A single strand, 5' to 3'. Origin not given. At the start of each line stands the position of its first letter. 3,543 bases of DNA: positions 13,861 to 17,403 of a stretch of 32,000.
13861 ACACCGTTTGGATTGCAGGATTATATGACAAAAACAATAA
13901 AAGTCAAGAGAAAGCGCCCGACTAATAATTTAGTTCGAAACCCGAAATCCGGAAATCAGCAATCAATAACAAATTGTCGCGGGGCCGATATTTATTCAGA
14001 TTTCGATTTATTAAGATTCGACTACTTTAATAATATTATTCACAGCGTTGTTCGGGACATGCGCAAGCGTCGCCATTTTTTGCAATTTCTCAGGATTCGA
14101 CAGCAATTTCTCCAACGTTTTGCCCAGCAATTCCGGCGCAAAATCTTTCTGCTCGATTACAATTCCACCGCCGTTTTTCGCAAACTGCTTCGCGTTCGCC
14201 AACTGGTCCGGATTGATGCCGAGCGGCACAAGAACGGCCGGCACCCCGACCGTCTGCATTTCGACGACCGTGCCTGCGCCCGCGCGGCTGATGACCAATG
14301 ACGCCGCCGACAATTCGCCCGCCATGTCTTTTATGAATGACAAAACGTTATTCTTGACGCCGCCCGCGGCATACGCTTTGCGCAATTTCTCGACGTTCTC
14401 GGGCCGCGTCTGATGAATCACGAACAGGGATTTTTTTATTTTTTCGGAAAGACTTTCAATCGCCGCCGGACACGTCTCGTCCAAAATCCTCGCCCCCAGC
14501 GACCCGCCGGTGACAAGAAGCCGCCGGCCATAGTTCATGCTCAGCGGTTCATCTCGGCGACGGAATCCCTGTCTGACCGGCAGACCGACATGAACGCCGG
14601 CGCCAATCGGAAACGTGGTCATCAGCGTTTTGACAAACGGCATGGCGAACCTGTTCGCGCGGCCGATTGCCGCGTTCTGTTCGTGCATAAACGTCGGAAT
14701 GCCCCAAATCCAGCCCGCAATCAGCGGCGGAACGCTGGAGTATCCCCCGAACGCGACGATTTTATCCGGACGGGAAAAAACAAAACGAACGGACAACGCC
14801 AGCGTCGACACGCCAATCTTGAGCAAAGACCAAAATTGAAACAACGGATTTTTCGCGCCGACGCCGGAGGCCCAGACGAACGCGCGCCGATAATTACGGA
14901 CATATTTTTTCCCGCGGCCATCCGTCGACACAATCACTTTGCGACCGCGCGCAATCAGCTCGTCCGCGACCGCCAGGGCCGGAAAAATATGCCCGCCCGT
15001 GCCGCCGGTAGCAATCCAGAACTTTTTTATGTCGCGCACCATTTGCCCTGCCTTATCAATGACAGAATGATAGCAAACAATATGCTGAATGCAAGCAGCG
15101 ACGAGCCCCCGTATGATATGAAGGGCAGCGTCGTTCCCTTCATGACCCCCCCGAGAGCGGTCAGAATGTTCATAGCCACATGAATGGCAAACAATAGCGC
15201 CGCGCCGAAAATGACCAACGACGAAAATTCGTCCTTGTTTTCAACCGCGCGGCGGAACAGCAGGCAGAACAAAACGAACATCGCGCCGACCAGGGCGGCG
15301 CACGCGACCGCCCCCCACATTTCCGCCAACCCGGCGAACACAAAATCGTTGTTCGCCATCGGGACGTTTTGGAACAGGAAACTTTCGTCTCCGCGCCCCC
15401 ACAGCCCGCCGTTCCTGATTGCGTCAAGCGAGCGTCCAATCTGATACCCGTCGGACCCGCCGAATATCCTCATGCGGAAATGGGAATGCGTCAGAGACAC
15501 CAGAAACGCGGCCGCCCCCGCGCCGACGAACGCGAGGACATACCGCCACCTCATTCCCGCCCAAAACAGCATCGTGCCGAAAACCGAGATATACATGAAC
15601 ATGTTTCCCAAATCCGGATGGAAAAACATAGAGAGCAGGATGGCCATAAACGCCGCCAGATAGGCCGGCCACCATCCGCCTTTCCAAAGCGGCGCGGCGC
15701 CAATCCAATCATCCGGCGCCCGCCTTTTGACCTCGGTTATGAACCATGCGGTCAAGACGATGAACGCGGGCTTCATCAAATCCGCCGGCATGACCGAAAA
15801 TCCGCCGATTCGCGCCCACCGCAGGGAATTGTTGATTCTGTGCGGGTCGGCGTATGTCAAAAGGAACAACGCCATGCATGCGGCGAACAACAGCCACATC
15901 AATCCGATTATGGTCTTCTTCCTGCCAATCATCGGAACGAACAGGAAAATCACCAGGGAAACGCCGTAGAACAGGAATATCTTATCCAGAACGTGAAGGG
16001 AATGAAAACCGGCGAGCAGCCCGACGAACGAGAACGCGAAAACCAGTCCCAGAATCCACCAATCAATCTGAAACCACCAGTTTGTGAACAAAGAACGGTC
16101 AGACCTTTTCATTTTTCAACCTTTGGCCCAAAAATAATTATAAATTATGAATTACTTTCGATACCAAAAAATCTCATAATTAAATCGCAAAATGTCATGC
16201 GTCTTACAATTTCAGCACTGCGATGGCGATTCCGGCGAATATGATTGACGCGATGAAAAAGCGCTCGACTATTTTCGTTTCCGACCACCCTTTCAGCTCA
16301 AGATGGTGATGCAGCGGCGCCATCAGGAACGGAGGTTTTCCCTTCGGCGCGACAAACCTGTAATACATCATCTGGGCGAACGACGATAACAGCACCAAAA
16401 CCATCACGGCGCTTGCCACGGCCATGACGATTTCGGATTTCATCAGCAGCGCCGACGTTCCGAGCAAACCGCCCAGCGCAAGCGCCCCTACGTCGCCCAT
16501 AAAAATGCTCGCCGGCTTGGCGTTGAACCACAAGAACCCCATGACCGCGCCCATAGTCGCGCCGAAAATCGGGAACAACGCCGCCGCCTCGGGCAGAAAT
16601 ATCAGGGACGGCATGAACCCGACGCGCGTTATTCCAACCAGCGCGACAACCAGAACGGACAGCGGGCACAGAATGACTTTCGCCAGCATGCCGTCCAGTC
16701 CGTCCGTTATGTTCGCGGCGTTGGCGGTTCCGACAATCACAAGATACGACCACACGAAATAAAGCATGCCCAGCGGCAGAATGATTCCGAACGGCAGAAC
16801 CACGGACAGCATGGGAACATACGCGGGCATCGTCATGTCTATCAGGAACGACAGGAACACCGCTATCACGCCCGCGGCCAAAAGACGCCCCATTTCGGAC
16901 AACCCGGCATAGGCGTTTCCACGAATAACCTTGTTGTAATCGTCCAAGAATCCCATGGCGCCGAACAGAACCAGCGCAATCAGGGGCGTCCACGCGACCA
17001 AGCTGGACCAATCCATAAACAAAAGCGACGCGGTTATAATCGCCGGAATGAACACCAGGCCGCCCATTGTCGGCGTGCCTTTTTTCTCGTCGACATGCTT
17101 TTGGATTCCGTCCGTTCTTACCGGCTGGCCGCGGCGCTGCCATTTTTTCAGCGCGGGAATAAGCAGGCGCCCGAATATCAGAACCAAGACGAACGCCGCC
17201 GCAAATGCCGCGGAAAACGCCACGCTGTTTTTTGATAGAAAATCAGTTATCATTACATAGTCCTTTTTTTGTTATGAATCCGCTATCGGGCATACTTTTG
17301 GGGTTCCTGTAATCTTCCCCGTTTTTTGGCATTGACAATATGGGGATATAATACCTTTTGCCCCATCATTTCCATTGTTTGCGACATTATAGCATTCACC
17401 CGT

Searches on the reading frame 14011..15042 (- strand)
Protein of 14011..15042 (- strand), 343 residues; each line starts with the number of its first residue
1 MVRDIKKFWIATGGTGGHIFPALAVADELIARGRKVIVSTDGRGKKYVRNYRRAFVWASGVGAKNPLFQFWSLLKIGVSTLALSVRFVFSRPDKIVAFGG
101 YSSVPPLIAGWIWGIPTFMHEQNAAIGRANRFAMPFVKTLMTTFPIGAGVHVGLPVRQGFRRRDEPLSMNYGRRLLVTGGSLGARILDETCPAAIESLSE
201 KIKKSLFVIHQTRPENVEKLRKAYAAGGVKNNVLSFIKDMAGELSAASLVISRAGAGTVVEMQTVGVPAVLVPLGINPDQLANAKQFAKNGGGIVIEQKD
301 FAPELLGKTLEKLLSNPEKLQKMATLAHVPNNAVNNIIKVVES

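Call 11: search_protein_families(library=pfam, proteins=[window:14011-15042:-], max_evalue=0.01)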
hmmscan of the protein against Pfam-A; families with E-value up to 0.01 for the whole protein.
window:14011-15042:- (343 aa): 7 families
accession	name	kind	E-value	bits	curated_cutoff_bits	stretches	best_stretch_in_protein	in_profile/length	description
PF04101.22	Glyco_tran_28_C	-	8.8e-37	127.1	22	1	175-326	2-153/166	Glycosyltransferase family 28 C-terminal domain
PF03033.26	Glyco_transf_28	-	3.7e-23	82.6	26.2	1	9-140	2-137/139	Glycosyltransferase family 28 N-terminal domain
PF06722.18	EryCIII-like_C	-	5.3e-06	26.9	31.7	1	241-325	42-124/145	Erythromycin biosynthesis protein CIII-like, C-terminal domain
PF00201.24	UDPGT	-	0.00021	20.7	19.5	1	251-322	345-414/499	UDP-glucoronosyl and UDP-glucosyl transferase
PF00534.26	Glycos_transf_1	-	0.00047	20.2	26.4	1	233-324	77-166/172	Glycosyl transferases group 1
PF13579.12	Glyco_trans_4_4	-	0.0044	17.8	29.7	0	23-140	8-120/158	Glycosyl transferase 4-like domain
PF13528.12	Glyco_trans_1_3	-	0.0051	16.5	25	0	242-313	250-321/322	Glycosyl transferase family 1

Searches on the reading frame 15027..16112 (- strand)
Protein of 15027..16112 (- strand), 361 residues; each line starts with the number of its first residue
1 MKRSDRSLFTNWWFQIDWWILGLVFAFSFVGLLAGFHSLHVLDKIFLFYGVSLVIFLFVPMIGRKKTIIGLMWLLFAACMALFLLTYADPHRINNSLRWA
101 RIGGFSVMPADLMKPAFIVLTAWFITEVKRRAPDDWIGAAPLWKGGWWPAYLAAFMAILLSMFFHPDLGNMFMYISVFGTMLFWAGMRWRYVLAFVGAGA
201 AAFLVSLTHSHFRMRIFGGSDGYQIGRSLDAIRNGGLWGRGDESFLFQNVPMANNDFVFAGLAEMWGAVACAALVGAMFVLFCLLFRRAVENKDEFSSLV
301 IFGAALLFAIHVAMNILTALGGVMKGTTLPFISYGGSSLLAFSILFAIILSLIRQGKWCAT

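Call 11: search_protein_families(library=pfam, proteins=[window:15027-16112:-], max_evalue=0.01)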
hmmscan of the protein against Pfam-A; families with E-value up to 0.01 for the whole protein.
window:15027-16112:- (361 aa): 1 family
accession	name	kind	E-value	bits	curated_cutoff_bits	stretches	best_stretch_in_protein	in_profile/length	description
PF01098.24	FTSW_RODA_SPOVE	-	8e-50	170.2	26.4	1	13-355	5-353/356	Cell cycle protein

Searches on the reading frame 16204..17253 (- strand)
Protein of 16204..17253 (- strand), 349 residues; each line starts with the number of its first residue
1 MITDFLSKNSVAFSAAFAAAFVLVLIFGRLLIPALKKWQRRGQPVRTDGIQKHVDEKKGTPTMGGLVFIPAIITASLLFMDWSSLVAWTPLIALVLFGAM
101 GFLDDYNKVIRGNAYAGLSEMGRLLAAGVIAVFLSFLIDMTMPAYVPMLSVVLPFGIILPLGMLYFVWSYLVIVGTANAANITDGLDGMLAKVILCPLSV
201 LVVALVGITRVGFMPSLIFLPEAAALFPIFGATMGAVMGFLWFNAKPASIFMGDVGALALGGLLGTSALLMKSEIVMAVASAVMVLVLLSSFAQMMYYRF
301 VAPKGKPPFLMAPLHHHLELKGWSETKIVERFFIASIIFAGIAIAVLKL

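Call 11: search_protein_families(library=pfam, proteins=[window:16204-17253:-], max_evalue=0.01)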
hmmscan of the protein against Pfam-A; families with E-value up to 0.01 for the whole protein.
window:16204-17253:- (349 aa): 2 families
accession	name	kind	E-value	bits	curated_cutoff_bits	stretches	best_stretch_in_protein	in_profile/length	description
PF00953.26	Glycos_transf_4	-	2.9e-25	89.6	27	1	90-271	4-159/160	Glycosyl transferase family 4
PF10555.14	MraY_sig1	-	4e-05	23.3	20.1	1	57-69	1-13/13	Phospho-N-acetylmuramoyl-pentapeptide-transferase signature 1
